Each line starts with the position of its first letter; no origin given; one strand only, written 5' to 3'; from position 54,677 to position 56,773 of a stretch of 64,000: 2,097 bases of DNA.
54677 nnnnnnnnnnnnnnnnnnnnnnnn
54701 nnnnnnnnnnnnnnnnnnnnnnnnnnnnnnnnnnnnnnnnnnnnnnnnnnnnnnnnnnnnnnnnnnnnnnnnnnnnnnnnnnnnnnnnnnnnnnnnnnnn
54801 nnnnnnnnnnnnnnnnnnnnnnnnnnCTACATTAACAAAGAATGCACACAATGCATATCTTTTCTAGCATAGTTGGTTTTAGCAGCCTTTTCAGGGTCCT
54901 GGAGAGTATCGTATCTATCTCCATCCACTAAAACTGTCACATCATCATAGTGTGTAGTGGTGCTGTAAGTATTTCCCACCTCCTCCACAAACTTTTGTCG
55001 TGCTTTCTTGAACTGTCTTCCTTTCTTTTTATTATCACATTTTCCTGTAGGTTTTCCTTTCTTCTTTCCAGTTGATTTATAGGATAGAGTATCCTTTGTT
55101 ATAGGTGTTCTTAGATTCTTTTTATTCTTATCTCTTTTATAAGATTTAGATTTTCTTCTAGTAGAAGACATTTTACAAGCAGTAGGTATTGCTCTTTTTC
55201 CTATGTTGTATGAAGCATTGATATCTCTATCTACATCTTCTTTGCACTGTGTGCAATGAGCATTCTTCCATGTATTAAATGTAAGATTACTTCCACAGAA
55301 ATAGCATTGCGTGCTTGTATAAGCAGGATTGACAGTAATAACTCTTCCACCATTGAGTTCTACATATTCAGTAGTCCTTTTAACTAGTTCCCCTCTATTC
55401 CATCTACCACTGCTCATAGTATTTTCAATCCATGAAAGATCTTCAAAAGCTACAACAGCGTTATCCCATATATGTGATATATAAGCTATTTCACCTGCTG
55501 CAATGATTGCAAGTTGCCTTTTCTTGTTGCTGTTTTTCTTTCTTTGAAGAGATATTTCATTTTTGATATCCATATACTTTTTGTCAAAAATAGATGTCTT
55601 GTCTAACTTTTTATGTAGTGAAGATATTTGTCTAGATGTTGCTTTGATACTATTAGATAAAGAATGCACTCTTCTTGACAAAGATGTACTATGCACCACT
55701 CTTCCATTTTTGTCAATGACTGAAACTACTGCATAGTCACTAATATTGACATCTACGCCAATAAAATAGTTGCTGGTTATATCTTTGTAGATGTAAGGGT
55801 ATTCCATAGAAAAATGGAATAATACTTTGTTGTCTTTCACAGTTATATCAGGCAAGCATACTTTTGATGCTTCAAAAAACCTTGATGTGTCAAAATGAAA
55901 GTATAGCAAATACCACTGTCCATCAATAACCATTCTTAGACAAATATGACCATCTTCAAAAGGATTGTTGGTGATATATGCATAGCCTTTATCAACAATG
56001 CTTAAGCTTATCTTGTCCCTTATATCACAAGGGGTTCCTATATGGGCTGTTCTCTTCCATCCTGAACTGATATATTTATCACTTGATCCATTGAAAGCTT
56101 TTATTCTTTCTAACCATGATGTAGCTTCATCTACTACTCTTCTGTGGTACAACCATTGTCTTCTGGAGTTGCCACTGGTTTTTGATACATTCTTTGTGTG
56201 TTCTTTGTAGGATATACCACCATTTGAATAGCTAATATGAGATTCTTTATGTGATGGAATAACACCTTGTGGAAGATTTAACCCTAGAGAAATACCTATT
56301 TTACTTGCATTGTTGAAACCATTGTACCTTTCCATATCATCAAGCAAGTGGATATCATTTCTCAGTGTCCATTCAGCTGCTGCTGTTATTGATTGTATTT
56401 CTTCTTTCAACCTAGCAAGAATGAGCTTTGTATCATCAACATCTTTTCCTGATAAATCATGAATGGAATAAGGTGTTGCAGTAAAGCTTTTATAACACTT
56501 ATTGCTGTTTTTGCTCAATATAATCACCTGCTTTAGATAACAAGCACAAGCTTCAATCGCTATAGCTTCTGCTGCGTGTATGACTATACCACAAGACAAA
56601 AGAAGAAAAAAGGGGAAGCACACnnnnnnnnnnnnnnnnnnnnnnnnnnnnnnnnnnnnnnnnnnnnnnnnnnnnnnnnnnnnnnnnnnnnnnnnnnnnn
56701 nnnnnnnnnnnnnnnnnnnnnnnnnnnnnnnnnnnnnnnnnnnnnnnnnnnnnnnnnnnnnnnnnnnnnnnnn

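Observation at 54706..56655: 598-aa TnpB/Cas12-like nuclease bracketed by ~100-bp direct repeats that copy its own SD, start codon and first 20 codons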

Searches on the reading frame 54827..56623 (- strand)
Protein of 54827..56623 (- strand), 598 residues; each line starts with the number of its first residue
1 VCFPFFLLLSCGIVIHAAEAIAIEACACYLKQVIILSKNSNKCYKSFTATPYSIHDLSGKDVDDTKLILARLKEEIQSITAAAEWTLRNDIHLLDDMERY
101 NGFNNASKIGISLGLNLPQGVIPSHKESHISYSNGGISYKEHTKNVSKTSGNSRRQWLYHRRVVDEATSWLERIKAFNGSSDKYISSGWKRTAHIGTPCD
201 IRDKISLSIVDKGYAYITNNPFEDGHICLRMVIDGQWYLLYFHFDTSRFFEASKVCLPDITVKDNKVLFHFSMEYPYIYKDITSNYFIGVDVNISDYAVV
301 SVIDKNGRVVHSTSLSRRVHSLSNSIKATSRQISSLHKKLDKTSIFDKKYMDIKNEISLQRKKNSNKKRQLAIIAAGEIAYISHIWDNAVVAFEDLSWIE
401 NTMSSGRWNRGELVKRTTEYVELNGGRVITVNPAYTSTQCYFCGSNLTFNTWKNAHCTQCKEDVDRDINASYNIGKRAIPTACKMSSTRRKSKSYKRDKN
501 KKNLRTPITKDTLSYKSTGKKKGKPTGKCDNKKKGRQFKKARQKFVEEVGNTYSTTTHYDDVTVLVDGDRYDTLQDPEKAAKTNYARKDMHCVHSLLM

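Call 7: search_protein_families(library=pfam, proteins=[window:54827-56623:-], max_evalue=0.1)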
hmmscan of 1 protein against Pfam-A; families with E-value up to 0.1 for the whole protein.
window:54827-56623:- (598 aa): 3 families
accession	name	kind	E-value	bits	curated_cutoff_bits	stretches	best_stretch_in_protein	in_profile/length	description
PF07282.18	Cas12f1-like_TNB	-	3.8e-13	49.8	26.3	1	412-474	3-60/60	Cas12f1-like, TNB domain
PF01385.25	OrfB_IS605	-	0.049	14.3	30.5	1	270-338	1-69/120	Probable transposase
PF12773.13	DZR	-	0.067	13.8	27.3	0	437-467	12-37/45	Double zinc ribbon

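Call 9: search_dna_similar(query=window:54827-56518:-, collection=phages, mode=protein, max_rows=30)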
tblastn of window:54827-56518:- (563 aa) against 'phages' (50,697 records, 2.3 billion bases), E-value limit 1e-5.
Records with a match: 184; places in all: 184; records where one place covers at least 80% of the query: 0.
Best place of each record, by identity: <60% 184.
By first word of the organism name: Salinibacter 182; Salmonella 1; Thermus 1.
By host as written in the record: Salinibacter ruber M8 182; Salmonella enterica subsp. enterica serovar Kentucky 1; Thermus thermophilus MAT72 1.
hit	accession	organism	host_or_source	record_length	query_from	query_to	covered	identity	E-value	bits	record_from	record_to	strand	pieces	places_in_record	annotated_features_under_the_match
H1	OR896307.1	Salinibacter phage 5_9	Salinibacter ruber M8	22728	200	444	44%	23.8%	9e-8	61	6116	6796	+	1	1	5_9_8: hypothetical protein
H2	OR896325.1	Salinibacter phage 7_4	Salinibacter ruber M8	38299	200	444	44%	23.8%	9e-8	61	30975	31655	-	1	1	7_4_46: hypothetical protein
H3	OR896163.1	Salinibacter phage 10_1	Salinibacter ruber M8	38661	200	444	44%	23.8%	9e-8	61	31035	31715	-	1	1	10_1_46: hypothetical protein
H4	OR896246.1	Salinibacter phage 2_3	Salinibacter ruber M8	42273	200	444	44%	23.8%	9e-8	61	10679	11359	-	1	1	2_3_15: hypothetical protein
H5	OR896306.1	Salinibacter phage 5_7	Salinibacter ruber M8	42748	200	444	44%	23.8%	9e-8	61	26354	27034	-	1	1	5_7_35: hypothetical protein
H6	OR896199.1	Salinibacter phage 1_25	Salinibacter ruber M8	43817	200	444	44%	23.8%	9e-8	61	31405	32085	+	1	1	1_25_49: hypothetical protein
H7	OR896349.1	Salinibacter phage B2_17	Salinibacter ruber M8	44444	200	444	44%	23.8%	9e-8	61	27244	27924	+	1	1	B2_17_45: hypothetical protein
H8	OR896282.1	Salinibacter phage 4_19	Salinibacter ruber M8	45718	200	444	44%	23.8%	9e-8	61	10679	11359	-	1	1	4_19_14: hypothetical protein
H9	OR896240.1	Salinibacter phage 2_14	Salinibacter ruber M8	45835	200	444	44%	23.8%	9e-8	61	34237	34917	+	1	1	2_14_50: hypothetical protein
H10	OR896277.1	Salinibacter phage 4_14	Salinibacter ruber M8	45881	200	444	44%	23.8%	9e-8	61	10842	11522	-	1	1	4_14_13: hypothetical protein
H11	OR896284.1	Salinibacter phage 4_20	Salinibacter ruber M8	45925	200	444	44%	23.8%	9e-8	61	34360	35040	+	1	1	4_20_49: hypothetical protein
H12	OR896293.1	Salinibacter phage 4_8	Salinibacter ruber M8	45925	200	444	44%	23.8%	9e-8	61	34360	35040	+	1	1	4_8_49: hypothetical protein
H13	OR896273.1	Salinibacter phage 4_10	Salinibacter ruber M8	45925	200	444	44%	23.8%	9e-8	61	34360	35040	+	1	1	4_10_49: hypothetical protein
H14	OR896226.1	Salinibacter phage 15_1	Salinibacter ruber M8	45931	200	444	44%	23.8%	9e-8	61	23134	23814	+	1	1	15_1_35: hypothetical protein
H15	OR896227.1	Salinibacter phage 15_2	Salinibacter ruber M8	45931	200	444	44%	23.8%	9e-8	61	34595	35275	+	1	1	15_2_49: hypothetical protein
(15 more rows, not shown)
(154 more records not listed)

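Call 16: find_homologous_proteins(query=window:54827-56518:-)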
Query window:54827-56518:- (563 aa): 274 proteins with E <= 0.001 among 6545 candidates; the best 120 are listed.
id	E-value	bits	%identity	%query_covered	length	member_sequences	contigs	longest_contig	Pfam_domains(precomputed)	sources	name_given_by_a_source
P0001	0.0e+0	1183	91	100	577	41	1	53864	PF07282.19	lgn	-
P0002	0.0e+0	1121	87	100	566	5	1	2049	PF07282.19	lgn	-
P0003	1.0e-222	759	60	100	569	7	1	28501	PF07282.19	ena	-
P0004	3.8e-216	737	59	100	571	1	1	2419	PF07282.19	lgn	-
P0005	6.4e-216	736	60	97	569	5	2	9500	PF07282.19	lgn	-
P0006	9.3e-216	736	59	99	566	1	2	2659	PF07282.19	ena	-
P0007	2.9e-215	734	58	100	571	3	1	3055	PF07282.19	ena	-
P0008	3.0e-213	728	58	100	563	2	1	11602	PF07282.19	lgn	-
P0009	7.1e-213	726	57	99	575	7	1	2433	PF07282.19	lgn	-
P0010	3.7e-212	724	59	99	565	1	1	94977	PF07282.19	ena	-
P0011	7.2e-212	723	58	99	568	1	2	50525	PF07282.19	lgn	-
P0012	1.2e-211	722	58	100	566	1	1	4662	PF07282.19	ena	-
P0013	1.5e-204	699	57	99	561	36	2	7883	PF07282.19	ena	-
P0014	1.8e-197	676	59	91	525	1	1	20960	PF07282.19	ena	-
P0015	3.5e-148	513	48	90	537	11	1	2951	PF07282.19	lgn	-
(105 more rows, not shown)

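Call 17: find_encoding_contigs(protein=P0001, flank=6000, max_places=4)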
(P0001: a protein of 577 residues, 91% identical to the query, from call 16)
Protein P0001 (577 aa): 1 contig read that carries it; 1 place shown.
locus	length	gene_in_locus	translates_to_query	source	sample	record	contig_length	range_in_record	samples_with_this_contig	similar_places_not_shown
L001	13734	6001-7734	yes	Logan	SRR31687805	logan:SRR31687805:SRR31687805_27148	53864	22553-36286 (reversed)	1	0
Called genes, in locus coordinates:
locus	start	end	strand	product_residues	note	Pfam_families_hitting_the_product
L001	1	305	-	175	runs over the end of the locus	-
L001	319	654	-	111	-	PF00383:dCMP_cyt_deam_1, PF14437:MafB19-deam (faint)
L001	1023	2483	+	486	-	-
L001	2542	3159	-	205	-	-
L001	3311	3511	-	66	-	-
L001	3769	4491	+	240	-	PF00188:CAP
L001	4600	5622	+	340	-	PF21189:PHA02142, PF09414:RNA_ligase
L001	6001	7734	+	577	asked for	PF07282:Cas12f1-like_TNB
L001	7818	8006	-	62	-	-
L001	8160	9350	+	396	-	-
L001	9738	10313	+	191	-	-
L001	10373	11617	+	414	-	-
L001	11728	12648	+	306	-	-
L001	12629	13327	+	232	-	-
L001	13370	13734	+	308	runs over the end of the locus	-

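Call 18: find_encoding_contigs(protein=P0003, flank=6000, max_places=4)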
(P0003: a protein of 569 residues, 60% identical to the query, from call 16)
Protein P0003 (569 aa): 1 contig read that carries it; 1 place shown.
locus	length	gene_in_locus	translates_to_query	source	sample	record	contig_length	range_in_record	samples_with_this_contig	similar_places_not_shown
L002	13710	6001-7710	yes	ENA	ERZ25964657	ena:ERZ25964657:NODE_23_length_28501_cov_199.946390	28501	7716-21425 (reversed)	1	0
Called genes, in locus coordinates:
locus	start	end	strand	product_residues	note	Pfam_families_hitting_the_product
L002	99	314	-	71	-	-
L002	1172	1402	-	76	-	-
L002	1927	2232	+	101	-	-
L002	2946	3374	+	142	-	-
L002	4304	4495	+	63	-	-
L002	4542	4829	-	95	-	-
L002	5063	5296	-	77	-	-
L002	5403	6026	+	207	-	PF00376:MerR (weak), PF12728:HTH_17, PF13411:MerR_1 (weak), PF00239:Resolvase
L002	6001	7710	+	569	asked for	PF07282:Cas12f1-like_TNB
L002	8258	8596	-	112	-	-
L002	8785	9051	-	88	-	-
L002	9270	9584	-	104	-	-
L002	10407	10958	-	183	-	-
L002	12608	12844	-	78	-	-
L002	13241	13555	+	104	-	-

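Call 28: find_related_loci(query=A3, collection=viral_contigs, flank=4000)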
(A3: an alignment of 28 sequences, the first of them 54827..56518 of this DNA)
Query A3 (563 aa) in viral_contigs; peptide patterns used: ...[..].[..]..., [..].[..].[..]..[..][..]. (x = any residue, [..] = any of these).
76 stretches matched a pattern; 71 encode a relative of the query (tblastn E <= 1e-3); 70 distinct loci.
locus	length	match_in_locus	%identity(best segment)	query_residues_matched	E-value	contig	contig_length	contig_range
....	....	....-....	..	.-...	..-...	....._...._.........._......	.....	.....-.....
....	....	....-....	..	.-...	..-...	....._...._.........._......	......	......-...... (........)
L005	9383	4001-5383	42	6-496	3e-112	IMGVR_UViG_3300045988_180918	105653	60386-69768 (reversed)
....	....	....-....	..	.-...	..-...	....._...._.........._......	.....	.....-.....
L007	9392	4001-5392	42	6-499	1e-111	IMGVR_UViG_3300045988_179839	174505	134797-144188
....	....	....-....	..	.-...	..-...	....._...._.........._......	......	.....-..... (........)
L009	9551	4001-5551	40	6-563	1e-109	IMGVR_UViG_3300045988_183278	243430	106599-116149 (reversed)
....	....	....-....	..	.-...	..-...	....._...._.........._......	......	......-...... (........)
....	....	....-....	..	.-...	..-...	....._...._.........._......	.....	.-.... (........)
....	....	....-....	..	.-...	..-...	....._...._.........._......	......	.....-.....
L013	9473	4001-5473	40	6-533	1e-108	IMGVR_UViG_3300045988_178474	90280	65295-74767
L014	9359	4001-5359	42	6-480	3e-108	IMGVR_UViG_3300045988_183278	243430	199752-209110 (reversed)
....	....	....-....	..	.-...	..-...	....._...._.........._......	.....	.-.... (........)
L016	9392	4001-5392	40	6-499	1e-107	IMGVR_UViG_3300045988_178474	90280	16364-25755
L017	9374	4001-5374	41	6-493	2e-107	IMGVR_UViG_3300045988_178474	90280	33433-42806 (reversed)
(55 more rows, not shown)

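Call 46: find_encoding_contigs(protein=P0010, flank=3000, max_places=3)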
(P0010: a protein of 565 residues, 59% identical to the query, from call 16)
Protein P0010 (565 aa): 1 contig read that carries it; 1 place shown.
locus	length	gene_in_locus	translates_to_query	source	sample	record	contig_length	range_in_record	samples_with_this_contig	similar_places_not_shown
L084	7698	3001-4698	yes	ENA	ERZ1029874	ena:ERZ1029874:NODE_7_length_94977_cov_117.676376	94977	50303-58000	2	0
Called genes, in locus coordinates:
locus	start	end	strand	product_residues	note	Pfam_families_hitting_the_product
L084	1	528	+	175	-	PF10263:SprT-like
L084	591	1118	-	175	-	-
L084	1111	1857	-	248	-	-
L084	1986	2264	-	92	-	-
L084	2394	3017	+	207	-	PF00376:MerR (weak), PF12728:HTH_17, PF13411:MerR_1 (weak), PF00239:Resolvase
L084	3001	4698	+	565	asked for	PF07282:Cas12f1-like_TNB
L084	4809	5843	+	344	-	PF00075:RNase_H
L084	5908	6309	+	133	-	-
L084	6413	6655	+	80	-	-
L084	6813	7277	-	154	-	PF18143:HAD_SAK_2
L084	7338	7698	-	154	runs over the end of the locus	PF18143:HAD_SAK_2 (weak)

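Call 47: find_encoding_contigs(protein=P0013, flank=3000, max_places=3)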
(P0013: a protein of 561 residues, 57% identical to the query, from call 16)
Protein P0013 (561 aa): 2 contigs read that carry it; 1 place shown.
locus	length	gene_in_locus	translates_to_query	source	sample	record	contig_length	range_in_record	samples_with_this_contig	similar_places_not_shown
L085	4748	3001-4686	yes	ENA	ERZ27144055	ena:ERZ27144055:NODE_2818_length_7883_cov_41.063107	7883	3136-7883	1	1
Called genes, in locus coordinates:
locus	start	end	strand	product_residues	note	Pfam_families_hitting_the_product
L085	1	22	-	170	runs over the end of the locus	PF00805:Pentapeptide, PF13599:Pentapeptide_4 (weak), PF00805:Pentapeptide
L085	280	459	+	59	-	-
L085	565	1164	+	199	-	PF12952:DUF3841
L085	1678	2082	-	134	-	PF21831:DUF6891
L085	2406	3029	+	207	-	PF00376:MerR (weak), PF12728:HTH_17, PF13411:MerR_1 (faint), PF00239:Resolvase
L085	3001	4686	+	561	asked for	PF07282:Cas12f1-like_TNB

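Call 62: find_encoding_contigs(protein=P0011, flank=2500, max_places=3)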
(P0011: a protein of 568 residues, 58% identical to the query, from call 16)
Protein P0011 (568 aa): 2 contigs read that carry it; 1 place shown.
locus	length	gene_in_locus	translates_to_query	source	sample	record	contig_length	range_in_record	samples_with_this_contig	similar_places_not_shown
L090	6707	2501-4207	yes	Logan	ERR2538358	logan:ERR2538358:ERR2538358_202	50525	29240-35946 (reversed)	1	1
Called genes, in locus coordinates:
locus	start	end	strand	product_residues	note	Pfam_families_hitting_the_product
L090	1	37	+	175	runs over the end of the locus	PF10263:SprT-like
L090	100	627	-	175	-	-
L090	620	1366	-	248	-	-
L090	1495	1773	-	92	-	-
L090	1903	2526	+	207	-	PF00376:MerR (weak), PF12728:HTH_17, PF13411:MerR_1 (weak), PF00239:Resolvase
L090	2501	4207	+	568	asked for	PF07282:Cas12f1-like_TNB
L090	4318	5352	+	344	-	PF00075:RNase_H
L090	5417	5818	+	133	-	-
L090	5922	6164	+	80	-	-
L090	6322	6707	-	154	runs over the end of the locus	PF18143:HAD_SAK_2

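Call 63: find_encoding_contigs(protein=P0008, flank=2500, max_places=3)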
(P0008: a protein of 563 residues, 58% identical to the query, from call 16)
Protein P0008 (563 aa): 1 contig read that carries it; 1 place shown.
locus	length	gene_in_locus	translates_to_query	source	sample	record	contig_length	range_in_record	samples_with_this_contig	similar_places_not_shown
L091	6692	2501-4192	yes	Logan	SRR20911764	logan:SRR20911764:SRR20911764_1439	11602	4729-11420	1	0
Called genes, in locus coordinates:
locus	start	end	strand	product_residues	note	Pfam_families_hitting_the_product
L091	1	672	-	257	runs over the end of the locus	-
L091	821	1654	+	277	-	PF14243:R2K_3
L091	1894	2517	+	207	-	PF00376:MerR (weak), PF12728:HTH_17, PF13411:MerR_1 (weak), PF00239:Resolvase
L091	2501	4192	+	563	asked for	PF07282:Cas12f1-like_TNB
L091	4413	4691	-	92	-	-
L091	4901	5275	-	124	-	-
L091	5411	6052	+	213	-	-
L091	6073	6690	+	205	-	-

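Call 66: search_solved_structures(query=A3, max_evalue=0.01)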
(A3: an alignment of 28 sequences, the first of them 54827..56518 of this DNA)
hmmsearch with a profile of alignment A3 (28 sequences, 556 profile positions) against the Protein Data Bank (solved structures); distinct sequences matched with E-value up to 0.01: 23.
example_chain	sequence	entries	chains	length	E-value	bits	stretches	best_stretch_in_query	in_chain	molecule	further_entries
23vu_A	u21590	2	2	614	8.5e-10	41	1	378-438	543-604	UnCas12m4a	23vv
9nzq_A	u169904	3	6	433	3.1e-09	39.1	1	364-441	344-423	Cas12f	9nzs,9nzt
8j1j_A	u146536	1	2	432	1.4e-07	33.7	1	348-440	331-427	Transposase IS605 OrfB C-terminal domain-containing protein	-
8j12_A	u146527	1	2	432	1.7e-07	33.4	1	348-440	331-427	Transposase IS605 OrfB C-terminal domain-containing protein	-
8j3r_A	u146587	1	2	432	1.7e-07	33.4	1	348-440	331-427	Transposase IS605 OrfB C-terminal domain-containing protein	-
7wju_A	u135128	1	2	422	1.8e-07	33.4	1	348-440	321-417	OrfB_Zn_ribbon domain-containing protein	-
8dzj_A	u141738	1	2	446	2e-07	33.2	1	348-440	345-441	OrfB_Zn_ribbon domain-containing protein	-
9b0l_P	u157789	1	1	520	5.8e-07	31.6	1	371-433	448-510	TnpB-like protein L79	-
8bf8_A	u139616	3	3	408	1.1e-06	30.8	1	368-436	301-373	RNA-guided DNA endonuclease TnpB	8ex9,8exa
8h1j_A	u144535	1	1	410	1.1e-06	30.7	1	368-436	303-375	RNA-guided DNA endonuclease TnpB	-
9yyg_A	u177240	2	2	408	1.6e-05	26.9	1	347-436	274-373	AI-designed RNA-guided nuclease | AI-generated RNA-guided nuclease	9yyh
9j09_A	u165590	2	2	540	2.2e-05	26.5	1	392-435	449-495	Transposase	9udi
9kwb_A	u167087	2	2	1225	0.00029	22.7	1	202-312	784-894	LbCas12a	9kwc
6nm9_B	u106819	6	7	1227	0.00029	22.7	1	202-312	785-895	Cpf1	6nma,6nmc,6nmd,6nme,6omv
6kl9_A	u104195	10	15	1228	0.00029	22.7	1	202-312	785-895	LbCas12a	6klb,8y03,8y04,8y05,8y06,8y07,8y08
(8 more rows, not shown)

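Call 84: search_protein_families(library=pfam, proteins=[L002:5403-6026:+], max_evalue=0.05)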
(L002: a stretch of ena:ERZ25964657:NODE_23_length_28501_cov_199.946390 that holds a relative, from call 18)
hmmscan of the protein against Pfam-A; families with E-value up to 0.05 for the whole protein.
L002:5403-6026:+ (207 aa): 8 families
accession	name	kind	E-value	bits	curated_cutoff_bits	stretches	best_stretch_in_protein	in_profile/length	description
PF00239.26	Resolvase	-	7e-16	59.1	23.3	1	64-190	1-134/145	Resolvase, N terminal domain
PF12728.13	HTH_17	-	1.4e-08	35.3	27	1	4-52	3-50/51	Helix-turn-helix domain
PF13411.12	MerR_1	-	1e-06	29.2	21.6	1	4-49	2-47/69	MerR HTH family regulatory protein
PF00376.29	MerR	-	4.2e-06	26.9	28.2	1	4-40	1-38/38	MerR family regulatory protein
PF13338.12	AbiEi_4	-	0.0047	17.5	25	0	3-28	14-38/49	Transcriptional regulator, AbiEi antitoxin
PF13384.12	HTH_23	-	0.034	14.4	24.6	0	4-21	19-36/50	Homeodomain-like domain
PF13542.12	HTH_Tnp_ISL3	-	0.038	13.9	27.4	0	5-24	29-48/51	Helix-turn-helix domain of transposase family ISL3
PF08281.18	Sigma70_r4_2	-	0.047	13.8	25.7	0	6-24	30-48/54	Sigma-70, region 4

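Call 87: predict_structure(alignment_id=A6)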
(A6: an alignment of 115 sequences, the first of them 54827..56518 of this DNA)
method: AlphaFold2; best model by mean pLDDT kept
length: 563 residues; sequences in the alignment: 115
mean_pLDDT: 80.1   pTM: 0.69
mean pLDDT of the five models: 80.1, 80.0, 79.3, 78.5, 78.3
residues with pLDDT >= 90: 283; 70-90: 166; 50-70: 18; < 50: 96
segments of 3 or more residues with pLDDT < 50: 1-4, 365-372, 480-563
pLDDT, mean of each block of 10 residues (from residue 1): 64 95 89 94 94 94 91 92 84 90 91 83 93 92 86 73 91 86 96 94 95 88 94 94 88 89 93 92 88 92 95 93 89 89 93 94 52 73 90 92 92 89 93 94 95 88 79 61 39 42 43 32 28 30 30 26 29
secondary structure, 60 per line:
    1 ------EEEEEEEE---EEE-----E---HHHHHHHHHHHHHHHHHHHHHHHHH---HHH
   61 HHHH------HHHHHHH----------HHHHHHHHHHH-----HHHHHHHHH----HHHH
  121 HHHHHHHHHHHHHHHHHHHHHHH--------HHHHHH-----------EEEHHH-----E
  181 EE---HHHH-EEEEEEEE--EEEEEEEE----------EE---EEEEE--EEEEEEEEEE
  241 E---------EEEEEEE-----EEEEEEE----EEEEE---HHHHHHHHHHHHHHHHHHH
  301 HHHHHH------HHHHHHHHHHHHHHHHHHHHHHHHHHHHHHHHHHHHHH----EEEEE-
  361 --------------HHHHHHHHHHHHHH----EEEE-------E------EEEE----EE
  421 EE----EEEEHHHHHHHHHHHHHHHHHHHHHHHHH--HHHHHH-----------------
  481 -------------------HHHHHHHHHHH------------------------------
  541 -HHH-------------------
elements in order: E7-14 E18-20 H30-54 H58-64 H71-77 H88-98 H104-112 H117-143 H152-157 E169-171 E180-182 H186-189 E191-198 E201-208 E224-228 E231-241 E251-257 E263-269 E274-278 H282-306 H313-350 E355-359 H375-388 E393-396 E411-414 E419-422 E427-430 H431-455 H458-463 H500-510
